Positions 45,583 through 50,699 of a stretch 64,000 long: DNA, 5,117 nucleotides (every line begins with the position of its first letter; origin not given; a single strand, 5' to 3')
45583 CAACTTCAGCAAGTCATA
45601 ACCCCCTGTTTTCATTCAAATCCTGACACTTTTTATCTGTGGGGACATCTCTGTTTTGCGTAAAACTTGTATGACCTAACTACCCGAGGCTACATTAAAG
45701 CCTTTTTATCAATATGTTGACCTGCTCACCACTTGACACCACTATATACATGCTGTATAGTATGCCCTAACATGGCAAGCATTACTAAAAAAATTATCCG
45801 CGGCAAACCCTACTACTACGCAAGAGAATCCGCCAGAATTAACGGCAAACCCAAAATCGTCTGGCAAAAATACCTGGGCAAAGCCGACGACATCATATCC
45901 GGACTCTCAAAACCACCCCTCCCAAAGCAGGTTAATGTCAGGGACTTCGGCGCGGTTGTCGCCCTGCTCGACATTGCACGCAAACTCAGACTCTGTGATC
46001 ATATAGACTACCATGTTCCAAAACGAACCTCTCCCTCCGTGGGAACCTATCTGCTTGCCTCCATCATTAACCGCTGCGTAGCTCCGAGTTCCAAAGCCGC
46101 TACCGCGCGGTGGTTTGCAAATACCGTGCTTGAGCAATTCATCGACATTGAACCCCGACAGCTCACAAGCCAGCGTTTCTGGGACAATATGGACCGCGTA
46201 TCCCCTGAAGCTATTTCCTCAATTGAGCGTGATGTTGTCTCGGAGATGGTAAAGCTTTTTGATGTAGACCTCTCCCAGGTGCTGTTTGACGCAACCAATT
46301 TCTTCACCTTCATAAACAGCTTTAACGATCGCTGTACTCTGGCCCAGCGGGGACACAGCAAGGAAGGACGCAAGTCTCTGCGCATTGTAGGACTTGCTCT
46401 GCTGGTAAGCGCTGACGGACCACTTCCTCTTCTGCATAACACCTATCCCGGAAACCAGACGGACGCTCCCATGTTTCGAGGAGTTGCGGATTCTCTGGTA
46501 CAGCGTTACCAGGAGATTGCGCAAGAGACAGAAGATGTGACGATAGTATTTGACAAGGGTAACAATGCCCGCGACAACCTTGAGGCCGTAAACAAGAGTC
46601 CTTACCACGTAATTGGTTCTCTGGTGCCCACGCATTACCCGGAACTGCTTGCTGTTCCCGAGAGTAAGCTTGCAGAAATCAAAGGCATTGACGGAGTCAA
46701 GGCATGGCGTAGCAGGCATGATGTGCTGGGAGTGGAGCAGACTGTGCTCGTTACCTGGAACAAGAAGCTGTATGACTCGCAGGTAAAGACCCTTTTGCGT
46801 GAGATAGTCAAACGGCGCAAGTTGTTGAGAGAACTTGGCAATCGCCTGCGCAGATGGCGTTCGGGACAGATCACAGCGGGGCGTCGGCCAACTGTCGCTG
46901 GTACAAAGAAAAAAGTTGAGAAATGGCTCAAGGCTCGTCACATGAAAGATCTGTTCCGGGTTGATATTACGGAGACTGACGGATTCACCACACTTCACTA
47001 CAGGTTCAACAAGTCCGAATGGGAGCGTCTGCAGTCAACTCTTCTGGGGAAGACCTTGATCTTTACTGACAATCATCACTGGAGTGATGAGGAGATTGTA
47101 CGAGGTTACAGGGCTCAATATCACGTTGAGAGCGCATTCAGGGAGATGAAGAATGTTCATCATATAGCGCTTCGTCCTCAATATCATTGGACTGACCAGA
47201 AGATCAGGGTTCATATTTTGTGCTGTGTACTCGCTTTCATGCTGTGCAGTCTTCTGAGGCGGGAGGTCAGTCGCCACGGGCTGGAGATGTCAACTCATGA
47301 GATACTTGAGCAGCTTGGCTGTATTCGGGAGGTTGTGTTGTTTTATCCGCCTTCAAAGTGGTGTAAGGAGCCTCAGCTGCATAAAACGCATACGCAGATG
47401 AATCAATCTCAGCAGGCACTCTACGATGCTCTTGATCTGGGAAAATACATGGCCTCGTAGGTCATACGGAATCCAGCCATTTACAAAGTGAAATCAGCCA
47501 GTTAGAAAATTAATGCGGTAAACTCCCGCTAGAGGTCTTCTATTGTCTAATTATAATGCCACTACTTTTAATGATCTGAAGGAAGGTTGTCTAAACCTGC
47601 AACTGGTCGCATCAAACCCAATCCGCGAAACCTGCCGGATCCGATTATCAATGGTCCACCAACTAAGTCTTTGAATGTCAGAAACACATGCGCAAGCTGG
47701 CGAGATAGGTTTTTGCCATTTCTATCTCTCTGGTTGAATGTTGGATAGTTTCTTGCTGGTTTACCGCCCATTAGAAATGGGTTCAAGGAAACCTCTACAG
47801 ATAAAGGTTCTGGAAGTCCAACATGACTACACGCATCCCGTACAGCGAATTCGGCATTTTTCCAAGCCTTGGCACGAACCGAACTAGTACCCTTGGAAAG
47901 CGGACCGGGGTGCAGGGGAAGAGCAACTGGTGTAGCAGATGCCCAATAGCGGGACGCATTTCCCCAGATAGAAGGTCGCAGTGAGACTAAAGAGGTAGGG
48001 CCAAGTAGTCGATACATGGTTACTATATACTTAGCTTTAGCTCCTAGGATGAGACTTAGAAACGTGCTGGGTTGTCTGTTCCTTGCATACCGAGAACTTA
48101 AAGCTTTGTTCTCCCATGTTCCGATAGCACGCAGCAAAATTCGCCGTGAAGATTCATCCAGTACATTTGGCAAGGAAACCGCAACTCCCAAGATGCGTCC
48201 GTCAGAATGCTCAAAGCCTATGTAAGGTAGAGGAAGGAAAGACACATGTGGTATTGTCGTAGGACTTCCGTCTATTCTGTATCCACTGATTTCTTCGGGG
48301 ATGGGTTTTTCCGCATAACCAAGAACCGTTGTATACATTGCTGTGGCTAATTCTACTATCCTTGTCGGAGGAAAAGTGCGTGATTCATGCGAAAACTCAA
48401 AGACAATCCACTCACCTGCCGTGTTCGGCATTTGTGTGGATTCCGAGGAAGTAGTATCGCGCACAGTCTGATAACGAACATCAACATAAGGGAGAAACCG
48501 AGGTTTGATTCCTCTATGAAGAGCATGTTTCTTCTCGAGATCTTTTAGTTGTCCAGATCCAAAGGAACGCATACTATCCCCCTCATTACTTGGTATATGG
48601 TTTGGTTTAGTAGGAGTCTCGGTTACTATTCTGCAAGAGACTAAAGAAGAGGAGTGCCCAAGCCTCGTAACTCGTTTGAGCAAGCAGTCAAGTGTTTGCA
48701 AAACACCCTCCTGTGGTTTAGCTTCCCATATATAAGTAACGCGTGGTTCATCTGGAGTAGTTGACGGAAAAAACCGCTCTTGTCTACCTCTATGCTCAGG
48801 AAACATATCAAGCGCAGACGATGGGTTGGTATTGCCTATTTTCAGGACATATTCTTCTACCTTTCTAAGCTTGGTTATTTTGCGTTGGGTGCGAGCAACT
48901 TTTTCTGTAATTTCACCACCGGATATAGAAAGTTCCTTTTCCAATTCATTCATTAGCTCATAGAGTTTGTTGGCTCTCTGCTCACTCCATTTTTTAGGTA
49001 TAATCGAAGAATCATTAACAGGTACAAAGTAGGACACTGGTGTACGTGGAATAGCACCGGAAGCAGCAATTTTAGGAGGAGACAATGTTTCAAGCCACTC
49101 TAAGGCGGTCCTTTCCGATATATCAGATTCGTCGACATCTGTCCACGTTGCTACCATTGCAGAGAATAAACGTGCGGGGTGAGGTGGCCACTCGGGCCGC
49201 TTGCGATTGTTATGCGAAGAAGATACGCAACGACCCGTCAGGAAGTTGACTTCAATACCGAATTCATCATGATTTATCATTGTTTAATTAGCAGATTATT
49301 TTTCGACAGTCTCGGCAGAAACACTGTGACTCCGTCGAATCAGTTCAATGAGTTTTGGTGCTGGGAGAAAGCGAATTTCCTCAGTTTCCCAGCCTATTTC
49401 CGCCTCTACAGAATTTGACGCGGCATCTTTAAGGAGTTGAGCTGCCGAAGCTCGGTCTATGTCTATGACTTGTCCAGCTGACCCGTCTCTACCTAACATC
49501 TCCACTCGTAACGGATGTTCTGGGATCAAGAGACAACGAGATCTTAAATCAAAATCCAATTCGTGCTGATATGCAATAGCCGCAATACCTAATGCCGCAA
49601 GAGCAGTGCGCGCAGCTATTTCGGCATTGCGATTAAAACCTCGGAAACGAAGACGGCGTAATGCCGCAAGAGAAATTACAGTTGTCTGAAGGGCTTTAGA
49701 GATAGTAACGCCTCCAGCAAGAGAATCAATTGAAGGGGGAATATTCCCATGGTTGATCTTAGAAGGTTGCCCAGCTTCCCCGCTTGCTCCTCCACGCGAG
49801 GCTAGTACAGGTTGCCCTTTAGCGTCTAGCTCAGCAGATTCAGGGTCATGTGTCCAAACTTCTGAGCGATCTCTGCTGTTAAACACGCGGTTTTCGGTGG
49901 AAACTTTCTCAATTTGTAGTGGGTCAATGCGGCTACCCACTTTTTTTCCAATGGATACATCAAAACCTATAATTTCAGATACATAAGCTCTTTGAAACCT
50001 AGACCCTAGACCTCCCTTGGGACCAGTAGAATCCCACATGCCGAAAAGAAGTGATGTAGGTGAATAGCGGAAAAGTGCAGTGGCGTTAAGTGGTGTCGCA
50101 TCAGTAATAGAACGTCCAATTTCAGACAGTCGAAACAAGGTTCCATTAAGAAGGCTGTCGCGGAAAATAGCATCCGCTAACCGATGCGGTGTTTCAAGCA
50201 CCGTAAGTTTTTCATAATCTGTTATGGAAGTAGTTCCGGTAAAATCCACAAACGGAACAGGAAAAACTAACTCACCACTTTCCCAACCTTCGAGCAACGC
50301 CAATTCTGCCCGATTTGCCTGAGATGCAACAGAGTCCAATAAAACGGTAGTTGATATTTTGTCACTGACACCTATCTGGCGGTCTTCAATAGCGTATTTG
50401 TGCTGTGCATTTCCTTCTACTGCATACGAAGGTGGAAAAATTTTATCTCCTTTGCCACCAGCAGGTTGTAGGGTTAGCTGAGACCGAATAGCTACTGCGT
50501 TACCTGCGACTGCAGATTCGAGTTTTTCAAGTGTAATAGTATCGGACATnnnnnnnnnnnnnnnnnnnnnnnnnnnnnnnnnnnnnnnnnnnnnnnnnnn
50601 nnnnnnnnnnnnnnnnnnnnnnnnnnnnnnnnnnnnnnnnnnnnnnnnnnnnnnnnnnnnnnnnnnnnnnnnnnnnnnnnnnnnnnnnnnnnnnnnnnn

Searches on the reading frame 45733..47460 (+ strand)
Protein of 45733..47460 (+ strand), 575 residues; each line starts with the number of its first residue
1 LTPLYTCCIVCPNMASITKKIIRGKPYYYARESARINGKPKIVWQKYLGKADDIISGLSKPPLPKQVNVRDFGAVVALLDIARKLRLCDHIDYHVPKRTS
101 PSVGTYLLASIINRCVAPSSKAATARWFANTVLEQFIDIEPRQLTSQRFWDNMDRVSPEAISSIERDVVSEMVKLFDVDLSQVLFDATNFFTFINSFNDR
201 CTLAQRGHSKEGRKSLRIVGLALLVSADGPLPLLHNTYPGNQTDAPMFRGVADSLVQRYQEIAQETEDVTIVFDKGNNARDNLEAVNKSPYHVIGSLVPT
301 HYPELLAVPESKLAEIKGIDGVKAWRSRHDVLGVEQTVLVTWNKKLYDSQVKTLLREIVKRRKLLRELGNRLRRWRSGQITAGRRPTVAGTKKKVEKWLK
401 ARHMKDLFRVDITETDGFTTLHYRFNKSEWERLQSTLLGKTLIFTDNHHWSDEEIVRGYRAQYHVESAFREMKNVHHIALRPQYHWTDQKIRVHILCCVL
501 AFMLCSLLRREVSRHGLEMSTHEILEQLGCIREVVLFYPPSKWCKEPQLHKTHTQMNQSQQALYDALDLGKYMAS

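Call 4: search_protein_families(library=ncbifam, proteins=[window:45733-47460:+])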
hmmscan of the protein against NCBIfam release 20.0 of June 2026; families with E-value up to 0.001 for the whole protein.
window:45733-47460:+ (575 aa): 3 families
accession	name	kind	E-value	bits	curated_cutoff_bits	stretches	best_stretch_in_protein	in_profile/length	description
NF033559.2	transpos_IS1634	equivalog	3.4e-87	293.5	100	1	45-569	6-481/483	IS1634 family transposase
NF049999.1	transpos_IS701_3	equivalog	1.6e-06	27.3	170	1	441-512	295-364/412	IS701 family transposase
NF033592.1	transpos_IS4_1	equivalog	0.00046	19.4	115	0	410-508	242-331/332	IS4 family transposase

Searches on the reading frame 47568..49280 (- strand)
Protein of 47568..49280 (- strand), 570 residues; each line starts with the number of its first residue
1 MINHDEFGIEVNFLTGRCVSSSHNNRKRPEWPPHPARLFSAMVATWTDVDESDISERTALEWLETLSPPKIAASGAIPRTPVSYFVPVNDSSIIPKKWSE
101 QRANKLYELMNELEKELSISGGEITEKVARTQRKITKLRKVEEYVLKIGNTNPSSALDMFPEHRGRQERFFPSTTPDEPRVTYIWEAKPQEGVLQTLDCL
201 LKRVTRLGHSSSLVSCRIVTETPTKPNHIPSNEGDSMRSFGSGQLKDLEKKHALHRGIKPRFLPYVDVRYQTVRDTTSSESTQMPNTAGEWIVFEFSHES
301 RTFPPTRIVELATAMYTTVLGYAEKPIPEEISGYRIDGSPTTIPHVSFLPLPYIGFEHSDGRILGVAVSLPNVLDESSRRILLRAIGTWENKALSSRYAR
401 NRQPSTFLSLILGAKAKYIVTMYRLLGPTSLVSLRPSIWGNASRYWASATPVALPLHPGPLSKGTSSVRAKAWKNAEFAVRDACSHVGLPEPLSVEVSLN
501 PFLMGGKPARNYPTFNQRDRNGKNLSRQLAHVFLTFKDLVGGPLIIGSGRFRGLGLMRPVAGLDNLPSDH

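Call 4: search_protein_families(library=ncbifam, proteins=[window:47568-49280:-])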
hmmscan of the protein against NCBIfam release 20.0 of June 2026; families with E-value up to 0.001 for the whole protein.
window:47568-49280:- (570 aa): 1 family
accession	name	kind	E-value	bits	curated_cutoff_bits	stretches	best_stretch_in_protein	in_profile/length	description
TIGR02165.1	cas5_6_GSU0054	equivalog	4.8e-84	283.3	45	1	7-560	2-492/492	type I-G CRISPR-associated protein Csb2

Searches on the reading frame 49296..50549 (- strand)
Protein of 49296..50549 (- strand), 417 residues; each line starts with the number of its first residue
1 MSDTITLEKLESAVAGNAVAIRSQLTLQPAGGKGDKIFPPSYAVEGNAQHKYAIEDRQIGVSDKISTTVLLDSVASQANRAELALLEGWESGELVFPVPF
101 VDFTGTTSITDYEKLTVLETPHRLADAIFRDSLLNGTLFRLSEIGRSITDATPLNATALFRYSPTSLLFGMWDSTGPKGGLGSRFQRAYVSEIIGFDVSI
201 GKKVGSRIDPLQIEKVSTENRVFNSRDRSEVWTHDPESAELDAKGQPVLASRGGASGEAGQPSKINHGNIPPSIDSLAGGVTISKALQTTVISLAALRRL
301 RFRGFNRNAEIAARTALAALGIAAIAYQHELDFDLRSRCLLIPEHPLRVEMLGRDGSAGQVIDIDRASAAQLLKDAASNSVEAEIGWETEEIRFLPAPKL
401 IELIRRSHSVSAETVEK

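Call 4: search_protein_families(library=ncbifam, proteins=[window:49296-50549:-])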
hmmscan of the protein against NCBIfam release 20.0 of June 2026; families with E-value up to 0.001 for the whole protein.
window:49296-50549:- (417 aa): 1 family
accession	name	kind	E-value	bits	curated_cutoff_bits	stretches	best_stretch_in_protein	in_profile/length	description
TIGR02570.1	cas7_GSU0053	equivalog_domain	2.1e-22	79.8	38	1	20-200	4-173/178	type I-G CRISPR-associated RAMP protein Csb1/Cas7g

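Call 9: find_related_loci(query=window:49296-50549:-, collection=genome_contigs, flank=4000)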
Query window:49296-50549:- (417 aa) in genome_contigs; peptide patterns used: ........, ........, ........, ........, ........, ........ (x = any residue, [..] = any of these).
347 stretches matched a pattern; 301 encode a relative of the query (tblastn E <= 1e-3); the best 80 are kept; 80 distinct loci.
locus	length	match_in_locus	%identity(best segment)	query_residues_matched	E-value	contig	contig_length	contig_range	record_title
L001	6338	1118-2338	73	5-411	0e+0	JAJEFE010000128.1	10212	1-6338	MAG: Gammaproteobacteria bacterium isolate p16x34bins.72 k141_633289, whole genome shotgun sequence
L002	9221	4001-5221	75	5-412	0e+0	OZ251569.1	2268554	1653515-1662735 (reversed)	MAG: Thermodesulfobacteriota bacterium isolate 35404873-1dcd-4dbd-b155-cc8a8283caff genome assembly, chromosome: 1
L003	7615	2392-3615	73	5-412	0e+0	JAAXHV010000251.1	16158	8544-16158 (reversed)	MAG: Gammaproteobacteria bacterium isolate Plut_88898 unfiltered_Plut_88898_genomic_contig_1028584, whole genome shotgun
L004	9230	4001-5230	73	4-411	0e+0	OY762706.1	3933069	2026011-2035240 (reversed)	MAG: Pseudomonadales bacterium isolate de142bf8-e8cc-4dba-9a57-49bc09e2b17e genome assembly, chromosome: 1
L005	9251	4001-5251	74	5-411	0e+0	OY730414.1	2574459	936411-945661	MAG: Longimicrobiales bacterium isolate 35361606-ee58-41ba-9638-b7483a57a1ce genome assembly, chromosome: 1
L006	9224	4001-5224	75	5-412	0e+0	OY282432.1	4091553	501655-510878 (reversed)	MAG: uncultured Candidatus Binatia bacterium isolate 81991fb1-66cf-4eb3-b653-309a223604dd genome assembly, chromosome: 1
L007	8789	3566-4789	73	5-412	0e+0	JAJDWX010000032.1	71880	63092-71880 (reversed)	MAG: Rhodothermales bacterium isolate jk18x25bins.61 k141_482681, whole genome shotgun sequence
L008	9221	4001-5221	74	5-412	0e+0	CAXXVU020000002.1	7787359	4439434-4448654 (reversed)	MAG: Vicinamibacterales bacterium isolate bab29b19-afa8-4b77-beae-9eb7b8b40fcf genome assembly, contig: contig_2, whole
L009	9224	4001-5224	74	5-412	0e+0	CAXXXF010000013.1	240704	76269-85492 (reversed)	MAG: Candidatus Latescibacterota bacterium isolate cdc6522c-bbe9-4fa3-a52d-301d393956c9 genome assembly, contig: contig_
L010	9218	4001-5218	73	5-411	0e+0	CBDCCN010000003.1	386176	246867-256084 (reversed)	MAG: Vicinamibacterales bacterium isolate 1d3aa380-3d16-43da-b993-60d5eb5b4b02 genome assembly, contig: contig_3, whole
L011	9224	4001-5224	73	5-413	0e+0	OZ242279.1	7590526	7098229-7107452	MAG: Vicinamibacterales bacterium isolate 66b38f76-d135-4acf-a464-9a41f6704b04 genome assembly, chromosome: 1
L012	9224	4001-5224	72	5-412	0e+0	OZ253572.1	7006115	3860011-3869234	MAG: Spirochaetia bacterium isolate 72bb51b6-cb5f-447a-8604-6b23f49a98cc genome assembly, chromosome: 1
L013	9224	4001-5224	73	5-412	0e+0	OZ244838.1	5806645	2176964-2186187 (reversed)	MAG: Vicinamibacterales bacterium isolate 9acdbeb3-a231-4dbc-ad07-da4441d3703d genome assembly, chromosome: 1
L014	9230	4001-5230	72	1-412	0e+0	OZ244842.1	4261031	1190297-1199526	MAG: Candidatus Azophilus sp. isolate acfa6bc5-040f-4664-9b2f-4dbbdefd3bd8 genome assembly, chromosome: 1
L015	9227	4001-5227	73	4-412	0e+0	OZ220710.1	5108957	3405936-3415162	MAG: Thermodesulfobacteriota bacterium isolate dce1034a-8f23-488c-aa07-39e6c80a0035 genome assembly, chromosome: 1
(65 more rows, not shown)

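Call 35: find_related_loci(query=window:49296-50549:-, collection=metagenome_contigs, flank=3000)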
Query window:49296-50549:- (417 aa) in metagenome_contigs; peptide patterns used: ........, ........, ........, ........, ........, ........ (x = any residue, [..] = any of these).
467 stretches matched a pattern; 393 encode a relative of the query (tblastn E <= 1e-3); the best 80 are kept; 80 distinct loci.
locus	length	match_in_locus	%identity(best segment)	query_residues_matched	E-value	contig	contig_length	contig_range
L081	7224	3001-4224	73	5-412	0e+0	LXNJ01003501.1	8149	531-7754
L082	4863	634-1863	71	1-412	0e+0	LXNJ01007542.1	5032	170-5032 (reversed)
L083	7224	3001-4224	72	5-412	0e+0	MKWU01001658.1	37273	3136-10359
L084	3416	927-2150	72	5-412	0e+0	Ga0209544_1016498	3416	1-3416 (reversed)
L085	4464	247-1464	68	5-412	0e+0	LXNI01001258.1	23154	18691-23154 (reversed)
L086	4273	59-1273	68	5-411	0e+0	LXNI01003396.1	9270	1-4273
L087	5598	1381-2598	66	4-411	0e+0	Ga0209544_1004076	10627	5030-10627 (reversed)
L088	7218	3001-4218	66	4-411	0e+0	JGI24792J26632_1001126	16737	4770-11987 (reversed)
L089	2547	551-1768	70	5-412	0e+0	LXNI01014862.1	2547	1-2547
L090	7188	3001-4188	66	5-412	1e-171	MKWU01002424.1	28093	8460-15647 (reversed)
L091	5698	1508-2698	63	5-412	3e-169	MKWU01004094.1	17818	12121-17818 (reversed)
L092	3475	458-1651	63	4-412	3e-175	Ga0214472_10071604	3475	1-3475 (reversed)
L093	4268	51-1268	59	4-411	5e-147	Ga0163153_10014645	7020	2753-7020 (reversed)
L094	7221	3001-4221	59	4-411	2e-144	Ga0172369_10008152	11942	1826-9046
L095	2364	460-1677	57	5-417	2e-152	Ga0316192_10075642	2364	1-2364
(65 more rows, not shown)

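Call 63: find_encoding_contigs(protein=window:49296-50549:-, flank=2500, max_places=8)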
Protein window:49296-50549:- (417 aa): no gene with exactly this product is on record in the collection.
